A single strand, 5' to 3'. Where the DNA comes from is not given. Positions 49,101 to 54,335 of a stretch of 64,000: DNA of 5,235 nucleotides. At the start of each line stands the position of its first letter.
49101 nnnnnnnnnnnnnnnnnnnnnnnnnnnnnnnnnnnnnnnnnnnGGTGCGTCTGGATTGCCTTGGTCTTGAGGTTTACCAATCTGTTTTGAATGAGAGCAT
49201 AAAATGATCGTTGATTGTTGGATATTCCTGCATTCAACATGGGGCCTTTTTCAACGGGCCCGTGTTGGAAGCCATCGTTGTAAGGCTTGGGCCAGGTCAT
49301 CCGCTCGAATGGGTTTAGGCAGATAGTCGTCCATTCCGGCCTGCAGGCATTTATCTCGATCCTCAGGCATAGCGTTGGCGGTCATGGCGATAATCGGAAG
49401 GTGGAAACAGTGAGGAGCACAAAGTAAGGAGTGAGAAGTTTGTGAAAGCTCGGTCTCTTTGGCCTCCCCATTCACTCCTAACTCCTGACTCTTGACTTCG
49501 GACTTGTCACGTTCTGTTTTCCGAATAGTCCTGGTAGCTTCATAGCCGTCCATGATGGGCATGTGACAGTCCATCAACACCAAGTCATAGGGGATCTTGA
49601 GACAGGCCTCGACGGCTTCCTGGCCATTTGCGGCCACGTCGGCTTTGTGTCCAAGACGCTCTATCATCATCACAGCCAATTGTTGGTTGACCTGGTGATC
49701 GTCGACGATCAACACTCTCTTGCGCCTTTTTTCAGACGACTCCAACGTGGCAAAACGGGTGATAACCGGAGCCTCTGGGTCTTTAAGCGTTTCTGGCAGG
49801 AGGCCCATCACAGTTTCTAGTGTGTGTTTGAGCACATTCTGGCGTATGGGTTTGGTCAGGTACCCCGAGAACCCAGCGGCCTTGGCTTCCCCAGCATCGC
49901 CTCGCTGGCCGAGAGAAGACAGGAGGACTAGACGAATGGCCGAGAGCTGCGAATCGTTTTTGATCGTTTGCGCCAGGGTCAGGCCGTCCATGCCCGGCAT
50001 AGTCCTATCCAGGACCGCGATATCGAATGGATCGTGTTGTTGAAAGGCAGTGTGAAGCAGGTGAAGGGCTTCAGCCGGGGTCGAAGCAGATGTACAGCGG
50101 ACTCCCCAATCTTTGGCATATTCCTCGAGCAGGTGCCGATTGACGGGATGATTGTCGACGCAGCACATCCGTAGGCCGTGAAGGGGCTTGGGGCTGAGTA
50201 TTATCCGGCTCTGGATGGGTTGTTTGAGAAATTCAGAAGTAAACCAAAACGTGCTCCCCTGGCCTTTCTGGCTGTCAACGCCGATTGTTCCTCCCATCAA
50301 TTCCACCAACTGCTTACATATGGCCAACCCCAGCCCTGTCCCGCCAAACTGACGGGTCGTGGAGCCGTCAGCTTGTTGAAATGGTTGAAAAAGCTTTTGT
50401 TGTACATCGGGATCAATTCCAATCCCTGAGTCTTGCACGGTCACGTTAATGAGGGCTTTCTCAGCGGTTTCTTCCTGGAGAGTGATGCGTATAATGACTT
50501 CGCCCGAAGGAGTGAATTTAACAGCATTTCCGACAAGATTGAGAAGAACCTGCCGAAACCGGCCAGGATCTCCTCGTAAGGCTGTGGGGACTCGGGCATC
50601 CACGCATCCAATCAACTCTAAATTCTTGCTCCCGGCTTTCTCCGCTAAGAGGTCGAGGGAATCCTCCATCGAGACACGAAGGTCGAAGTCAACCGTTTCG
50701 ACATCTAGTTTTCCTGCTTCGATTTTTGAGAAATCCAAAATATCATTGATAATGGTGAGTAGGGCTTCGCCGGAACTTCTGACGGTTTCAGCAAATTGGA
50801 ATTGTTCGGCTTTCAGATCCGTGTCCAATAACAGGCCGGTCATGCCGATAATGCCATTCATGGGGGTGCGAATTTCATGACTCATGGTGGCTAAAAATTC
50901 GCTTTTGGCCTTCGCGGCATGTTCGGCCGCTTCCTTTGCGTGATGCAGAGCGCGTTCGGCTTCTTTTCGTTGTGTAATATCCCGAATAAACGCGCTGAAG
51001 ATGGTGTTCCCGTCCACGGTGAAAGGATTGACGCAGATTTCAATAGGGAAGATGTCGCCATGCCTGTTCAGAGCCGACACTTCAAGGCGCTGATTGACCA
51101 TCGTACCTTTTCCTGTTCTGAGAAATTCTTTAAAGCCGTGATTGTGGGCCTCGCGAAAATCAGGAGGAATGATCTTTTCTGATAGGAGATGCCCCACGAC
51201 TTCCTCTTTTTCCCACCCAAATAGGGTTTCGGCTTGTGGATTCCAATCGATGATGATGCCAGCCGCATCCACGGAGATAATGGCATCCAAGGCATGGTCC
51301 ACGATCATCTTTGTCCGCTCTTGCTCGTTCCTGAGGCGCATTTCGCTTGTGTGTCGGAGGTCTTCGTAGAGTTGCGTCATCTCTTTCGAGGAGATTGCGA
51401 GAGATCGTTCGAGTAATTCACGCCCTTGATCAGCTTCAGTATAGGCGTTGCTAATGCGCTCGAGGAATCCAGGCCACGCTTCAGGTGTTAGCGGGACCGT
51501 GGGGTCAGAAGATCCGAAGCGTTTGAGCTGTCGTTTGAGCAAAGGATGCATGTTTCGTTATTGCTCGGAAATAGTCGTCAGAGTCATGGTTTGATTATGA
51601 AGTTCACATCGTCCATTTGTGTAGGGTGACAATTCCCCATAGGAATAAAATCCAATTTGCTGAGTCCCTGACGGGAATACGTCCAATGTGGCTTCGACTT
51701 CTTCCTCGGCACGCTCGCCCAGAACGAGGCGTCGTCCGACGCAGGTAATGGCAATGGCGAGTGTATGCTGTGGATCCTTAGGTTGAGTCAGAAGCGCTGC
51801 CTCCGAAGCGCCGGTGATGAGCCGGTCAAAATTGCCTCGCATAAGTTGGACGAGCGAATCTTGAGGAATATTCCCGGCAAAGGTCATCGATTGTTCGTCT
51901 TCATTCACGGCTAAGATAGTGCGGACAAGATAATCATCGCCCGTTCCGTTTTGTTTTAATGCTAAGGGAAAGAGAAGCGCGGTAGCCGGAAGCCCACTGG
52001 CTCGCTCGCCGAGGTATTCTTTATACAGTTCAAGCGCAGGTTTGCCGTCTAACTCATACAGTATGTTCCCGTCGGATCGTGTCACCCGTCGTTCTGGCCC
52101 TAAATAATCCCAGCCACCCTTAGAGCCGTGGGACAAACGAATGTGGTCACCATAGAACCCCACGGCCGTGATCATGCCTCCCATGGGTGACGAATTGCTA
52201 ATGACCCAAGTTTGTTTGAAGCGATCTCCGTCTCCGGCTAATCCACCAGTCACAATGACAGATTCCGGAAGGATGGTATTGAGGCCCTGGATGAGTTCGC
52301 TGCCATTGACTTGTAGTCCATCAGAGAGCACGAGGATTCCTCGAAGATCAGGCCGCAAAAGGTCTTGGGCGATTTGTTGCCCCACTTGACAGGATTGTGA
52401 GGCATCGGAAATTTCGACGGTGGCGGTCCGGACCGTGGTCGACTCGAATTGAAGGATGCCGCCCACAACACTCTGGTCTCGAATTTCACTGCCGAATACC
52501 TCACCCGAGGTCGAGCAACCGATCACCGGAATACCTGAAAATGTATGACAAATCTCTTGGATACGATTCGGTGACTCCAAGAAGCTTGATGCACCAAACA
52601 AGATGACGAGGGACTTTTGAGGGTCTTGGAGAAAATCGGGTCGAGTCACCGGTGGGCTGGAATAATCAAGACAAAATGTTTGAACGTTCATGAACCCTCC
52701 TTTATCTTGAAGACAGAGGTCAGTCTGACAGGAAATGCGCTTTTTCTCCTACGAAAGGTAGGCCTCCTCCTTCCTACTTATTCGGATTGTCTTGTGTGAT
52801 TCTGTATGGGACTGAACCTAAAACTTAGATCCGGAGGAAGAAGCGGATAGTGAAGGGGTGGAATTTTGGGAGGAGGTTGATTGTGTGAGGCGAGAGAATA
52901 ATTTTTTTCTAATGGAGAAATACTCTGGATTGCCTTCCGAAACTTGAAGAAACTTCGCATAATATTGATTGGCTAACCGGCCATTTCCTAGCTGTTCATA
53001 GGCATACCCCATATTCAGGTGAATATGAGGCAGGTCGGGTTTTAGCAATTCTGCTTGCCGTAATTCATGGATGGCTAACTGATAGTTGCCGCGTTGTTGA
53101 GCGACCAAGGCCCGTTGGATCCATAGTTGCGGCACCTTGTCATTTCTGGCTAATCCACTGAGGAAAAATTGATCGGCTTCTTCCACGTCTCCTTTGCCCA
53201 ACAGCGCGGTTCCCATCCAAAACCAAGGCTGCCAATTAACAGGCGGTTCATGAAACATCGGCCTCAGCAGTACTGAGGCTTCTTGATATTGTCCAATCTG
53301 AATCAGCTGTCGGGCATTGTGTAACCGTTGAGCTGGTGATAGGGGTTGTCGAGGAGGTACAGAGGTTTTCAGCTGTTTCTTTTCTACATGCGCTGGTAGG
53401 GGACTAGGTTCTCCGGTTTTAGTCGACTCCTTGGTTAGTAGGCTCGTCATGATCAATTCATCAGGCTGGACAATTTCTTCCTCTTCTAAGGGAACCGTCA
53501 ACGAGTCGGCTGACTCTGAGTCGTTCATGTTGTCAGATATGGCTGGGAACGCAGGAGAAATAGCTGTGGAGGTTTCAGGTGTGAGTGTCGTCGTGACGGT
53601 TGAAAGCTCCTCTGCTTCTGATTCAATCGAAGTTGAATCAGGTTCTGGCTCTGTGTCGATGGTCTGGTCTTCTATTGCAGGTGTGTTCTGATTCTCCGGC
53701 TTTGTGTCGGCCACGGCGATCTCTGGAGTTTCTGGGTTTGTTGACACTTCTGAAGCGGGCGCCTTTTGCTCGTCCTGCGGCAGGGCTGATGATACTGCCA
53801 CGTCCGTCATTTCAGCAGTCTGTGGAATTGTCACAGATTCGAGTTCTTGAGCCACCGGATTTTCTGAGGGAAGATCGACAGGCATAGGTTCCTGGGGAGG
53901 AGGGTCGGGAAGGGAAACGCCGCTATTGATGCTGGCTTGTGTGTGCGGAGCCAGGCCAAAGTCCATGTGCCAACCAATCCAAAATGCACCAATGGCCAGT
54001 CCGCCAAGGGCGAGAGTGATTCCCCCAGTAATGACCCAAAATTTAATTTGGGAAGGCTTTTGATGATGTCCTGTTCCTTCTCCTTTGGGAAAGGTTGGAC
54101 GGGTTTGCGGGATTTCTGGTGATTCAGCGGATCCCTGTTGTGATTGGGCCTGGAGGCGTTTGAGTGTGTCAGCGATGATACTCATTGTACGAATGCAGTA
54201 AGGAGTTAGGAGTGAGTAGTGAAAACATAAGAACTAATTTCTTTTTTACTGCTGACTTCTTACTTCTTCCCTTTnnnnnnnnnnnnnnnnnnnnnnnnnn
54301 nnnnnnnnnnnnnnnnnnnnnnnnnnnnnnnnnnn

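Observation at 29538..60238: Seven sigma28-like promoters define a hidden regulon across the signalling island and pilus genes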

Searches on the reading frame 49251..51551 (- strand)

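Call 14: search_protein_families(library=pfam, proteins=[window:49251-51551:-], max_evalue=0.00001)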
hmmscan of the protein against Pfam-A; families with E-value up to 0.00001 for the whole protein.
window:49251-51551:- (766 aa): 9 families
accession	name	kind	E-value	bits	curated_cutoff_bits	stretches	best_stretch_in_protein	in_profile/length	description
PF00072.30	Response_reg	-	1.6e-46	157.5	30.2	3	463-578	2-110/111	Response regulator receiver domain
PF02518.31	HATPase_c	-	4.7e-32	111.2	26.4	1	327-438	1-106/111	Histidine kinase-, DNA gyrase B-, and HSP90-like ATPase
PF00512.31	HisKA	-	2.4e-22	79.2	26.9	1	215-280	1-66/66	His Kinase A (phospho-acceptor) domain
PF00989.32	PAS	-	3e-17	63.1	22.6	1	82-192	5-113/113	PAS fold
PF13426.13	PAS_9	-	9.5e-14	52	27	1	89-194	2-103/103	PAS domain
PF08448.16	PAS_4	-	1.7e-09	38.3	23.1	1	85-197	2-110/110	PAS fold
PF13188.13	PAS_8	-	6.2e-07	29.5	21.8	1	78-131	1-49/65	PAS domain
PF24896.1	Receiver_CRE1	-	9.7e-07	29.5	27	0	457-583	4-136/136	AHK4/CRE1/WOL first receiver domain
PF23198.2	PDE8A_N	-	1.8e-06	28.4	29.6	0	612-684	11-85/147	PDE8A-like, N-terminal domain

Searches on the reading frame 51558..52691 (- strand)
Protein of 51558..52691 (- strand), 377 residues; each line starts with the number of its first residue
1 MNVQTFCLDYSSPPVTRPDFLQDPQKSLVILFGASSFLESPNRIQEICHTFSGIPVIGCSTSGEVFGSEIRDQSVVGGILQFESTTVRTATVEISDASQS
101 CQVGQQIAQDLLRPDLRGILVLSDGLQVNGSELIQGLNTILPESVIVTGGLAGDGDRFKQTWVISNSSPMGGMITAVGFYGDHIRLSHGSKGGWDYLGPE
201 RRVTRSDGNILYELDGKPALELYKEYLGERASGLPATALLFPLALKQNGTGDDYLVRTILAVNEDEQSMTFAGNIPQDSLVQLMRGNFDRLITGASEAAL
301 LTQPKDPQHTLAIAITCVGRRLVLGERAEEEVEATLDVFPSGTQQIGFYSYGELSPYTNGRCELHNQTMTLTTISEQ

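Call 14: search_protein_families(library=pfam, proteins=[window:51558-52691:-], max_evalue=0.00001)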
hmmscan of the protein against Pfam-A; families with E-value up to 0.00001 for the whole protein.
window:51558-52691:- (377 aa): 2 families
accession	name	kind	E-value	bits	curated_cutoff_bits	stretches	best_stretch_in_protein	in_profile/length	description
PF08495.15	FIST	-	1.4e-49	169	23.2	1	28-217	2-189/189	FIST N domain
PF10442.14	FIST_C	-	1e-37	129.7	28.5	1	219-356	1-131/131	FIST C domain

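Call 32: find_related_loci(query=window:51558-52691:-, collection=genome_contigs, flank=10000)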
Query window:51558-52691:- (377 aa) in genome_contigs; peptide patterns used: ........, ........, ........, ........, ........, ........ (x = any residue, [..] = any of these).
600 stretches matched a pattern (row limit reached: there are more); 590 encode a relative of the query (tblastn E <= 1e-3); the best 80 are kept; 80 distinct loci.
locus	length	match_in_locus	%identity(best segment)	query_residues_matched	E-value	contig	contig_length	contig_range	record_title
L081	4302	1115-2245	83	1-377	0e+0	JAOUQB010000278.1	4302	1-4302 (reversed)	MAG: Nitrospirota bacterium isolate 8_1_Oct_SF_Bin74 8_1_Oct_SF_Bin74_scaffold_26443_c1, whole genome shotgun sequence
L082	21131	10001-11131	82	1-377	0e+0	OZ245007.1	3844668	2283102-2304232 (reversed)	MAG: Nitrospirales bacterium isolate 19ccb834-f646-48bc-9748-f2f8cc2f9f8a genome assembly, chromosome: 1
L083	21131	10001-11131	75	1-377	0e+0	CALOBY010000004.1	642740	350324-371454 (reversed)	MAG: uncultured Nitrospirota bacterium isolate LOGT_bin.0236 genome assembly, contig: contig_3694, whole genome shotgun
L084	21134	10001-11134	60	1-376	4e-152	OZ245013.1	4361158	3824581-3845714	MAG: Nitrospirales bacterium isolate 31013e2f-7cfe-4e21-8dd9-d4b9e95f9b23 genome assembly, chromosome: 1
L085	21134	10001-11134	59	1-376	2e-150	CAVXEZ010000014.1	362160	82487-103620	MAG: uncultured Chloroflexia bacterium isolate MFD02416.bin.1.282 genome assembly, contig: contig_31221, whole genome sh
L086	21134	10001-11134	59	1-376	1e-150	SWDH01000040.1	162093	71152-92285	MAG: Nitrospira sp. isolate RSF11 Nitrospira_sp_RSF11_40, whole genome shotgun sequence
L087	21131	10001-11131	61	1-376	3e-150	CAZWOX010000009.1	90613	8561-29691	MAG TPA_asm: uncultured Nitrospira sp. isolate SRP090828_co1_90 genome assembly, contig: NODE_34_length_90613_cov_20.510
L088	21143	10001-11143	60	1-376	3e-149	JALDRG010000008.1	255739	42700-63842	MAG: Nitrospira sp. isolate RBC_NOB1 BC3.59.fa-8, whole genome shotgun sequence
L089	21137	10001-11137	60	1-376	3e-149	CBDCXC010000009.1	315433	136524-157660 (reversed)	MAG: Phycisphaeraceae bacterium isolate 5f5fa0a8-143a-4917-8ded-da447256ad14 genome assembly, contig: contig_9, whole ge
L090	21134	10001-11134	58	1-376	3e-148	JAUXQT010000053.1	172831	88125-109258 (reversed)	MAG: Nitrospirota bacterium isolate C12_concoct.bin.99 C12_k141_586721, whole genome shotgun sequence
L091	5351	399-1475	59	23-377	1e-149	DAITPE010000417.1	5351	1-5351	MAG TPA_asm: Pyrinomonadaceae bacterium isolate CTOTU26050 NODE_2560_length_5351_cov_3.961858, whole genome shotgun sequ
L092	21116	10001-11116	59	5-376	1e-146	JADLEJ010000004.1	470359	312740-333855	MAG: Nitrospira sp. isolate SJ32 c_000000102613, whole genome shotgun sequence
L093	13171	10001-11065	59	23-376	3e-146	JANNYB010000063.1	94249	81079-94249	MAG: Acidobacteriota bacterium isolate VAR_34_metabat_1 VAR_34_k141_22078, whole genome shotgun sequence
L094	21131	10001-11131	59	3-377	2e-146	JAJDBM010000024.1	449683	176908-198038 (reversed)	MAG: Nitrospirales bacterium isolate OFTM51 OFTM51_23, whole genome shotgun sequence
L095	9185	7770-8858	62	16-376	8e-146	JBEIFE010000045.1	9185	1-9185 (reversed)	MAG: Candidatus Sericytochromatia bacterium isolate Sample-102-S2-bin-143 Sample_102_S2-bin_143-k141_1911375, whole geno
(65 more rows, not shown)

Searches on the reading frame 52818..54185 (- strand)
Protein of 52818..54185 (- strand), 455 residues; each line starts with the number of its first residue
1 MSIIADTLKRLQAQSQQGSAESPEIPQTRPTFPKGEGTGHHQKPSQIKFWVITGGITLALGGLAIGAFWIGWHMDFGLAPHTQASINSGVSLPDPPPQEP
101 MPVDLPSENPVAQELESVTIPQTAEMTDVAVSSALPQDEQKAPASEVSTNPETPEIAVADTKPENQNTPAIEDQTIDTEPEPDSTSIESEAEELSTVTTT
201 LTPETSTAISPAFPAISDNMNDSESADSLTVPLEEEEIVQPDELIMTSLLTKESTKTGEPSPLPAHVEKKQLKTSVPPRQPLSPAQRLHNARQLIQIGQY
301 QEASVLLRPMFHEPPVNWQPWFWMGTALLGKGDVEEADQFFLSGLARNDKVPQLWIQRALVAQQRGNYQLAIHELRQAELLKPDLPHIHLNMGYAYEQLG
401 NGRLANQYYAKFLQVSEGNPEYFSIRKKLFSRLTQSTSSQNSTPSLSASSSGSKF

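Call 14: search_protein_families(library=pfam, proteins=[window:52818-54185:-], max_evalue=0.00001)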
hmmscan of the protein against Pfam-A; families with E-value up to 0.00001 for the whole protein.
window:52818-54185:- (455 aa): 8 families
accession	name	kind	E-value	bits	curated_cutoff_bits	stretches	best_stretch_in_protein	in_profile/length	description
PF07719.23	TPR_2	-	5.1e-10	39.1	27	0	353-384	2-33/34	Tetratricopeptide repeat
PF13181.12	TPR_8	-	9.5e-09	35.2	25.7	0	353-384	2-33/34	Tetratricopeptide repeat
PF14559.12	TPR_19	-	4.7e-08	33.7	25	0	296-355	3-62/68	Tetratricopeptide repeat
PF13414.12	TPR_11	-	8.5e-08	32.2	26.8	1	364-400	6-42/42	TPR repeat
PF13428.12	TPR_14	-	1.9e-07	31.5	23.5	0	319-359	2-42/44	Tetratricopeptide repeat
PF13432.12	TPR_16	-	2.5e-06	28.2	32.7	0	358-413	3-58/65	Tetratricopeptide repeat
PF13371.12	TPR_9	-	6.4e-06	26.5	35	0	352-388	29-65/73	Tetratricopeptide repeat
PF00515.34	TPR_1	-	7.9e-06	25.9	27.8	0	353-384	2-33/34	Tetratricopeptide repeat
